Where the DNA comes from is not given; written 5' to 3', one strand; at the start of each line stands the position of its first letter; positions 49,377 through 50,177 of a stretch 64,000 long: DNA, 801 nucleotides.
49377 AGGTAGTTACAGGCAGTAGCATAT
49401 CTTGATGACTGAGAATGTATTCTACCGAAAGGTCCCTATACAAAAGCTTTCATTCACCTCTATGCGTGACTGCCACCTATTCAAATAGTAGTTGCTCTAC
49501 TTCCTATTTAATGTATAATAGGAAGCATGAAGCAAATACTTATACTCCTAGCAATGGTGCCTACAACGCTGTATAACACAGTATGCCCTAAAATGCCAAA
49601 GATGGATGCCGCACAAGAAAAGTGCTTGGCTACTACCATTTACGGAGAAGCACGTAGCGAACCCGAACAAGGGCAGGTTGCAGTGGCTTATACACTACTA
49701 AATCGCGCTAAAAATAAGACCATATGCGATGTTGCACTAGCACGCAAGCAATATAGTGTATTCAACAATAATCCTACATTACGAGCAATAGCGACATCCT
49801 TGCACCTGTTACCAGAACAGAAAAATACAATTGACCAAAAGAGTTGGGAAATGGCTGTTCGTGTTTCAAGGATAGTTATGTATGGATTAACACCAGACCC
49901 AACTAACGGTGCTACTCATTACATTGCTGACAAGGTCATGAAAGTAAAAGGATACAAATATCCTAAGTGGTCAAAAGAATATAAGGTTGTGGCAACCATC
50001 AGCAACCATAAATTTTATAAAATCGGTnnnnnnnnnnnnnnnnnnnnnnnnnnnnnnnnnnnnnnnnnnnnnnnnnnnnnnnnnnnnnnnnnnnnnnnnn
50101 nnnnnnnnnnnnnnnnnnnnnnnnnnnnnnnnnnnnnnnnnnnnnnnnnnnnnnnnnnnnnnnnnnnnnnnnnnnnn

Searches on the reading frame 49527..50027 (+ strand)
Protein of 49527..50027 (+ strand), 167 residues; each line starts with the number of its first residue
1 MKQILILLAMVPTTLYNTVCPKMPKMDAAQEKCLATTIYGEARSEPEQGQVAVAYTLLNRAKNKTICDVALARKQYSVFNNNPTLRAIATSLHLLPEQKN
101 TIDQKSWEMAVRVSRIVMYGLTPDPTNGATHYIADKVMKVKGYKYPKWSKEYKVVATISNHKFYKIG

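Call 21: search_protein_families(library=phrogs, proteins=[window:49527-50027:+], max_evalue=0.001)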
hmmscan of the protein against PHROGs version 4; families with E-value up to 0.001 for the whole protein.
window:49527-50027:+ (167 aa): 3 families
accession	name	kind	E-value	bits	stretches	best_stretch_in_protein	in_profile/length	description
phrog_938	-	lysis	4.2e-18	64.9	1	20-165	42-171/2185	endolysin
phrog_15649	-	lysis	3.9e-10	39.4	1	34-139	234-334/1079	endolysin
phrog_14642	-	lysis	3.2e-05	24.5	1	28-82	100-158/215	endolysin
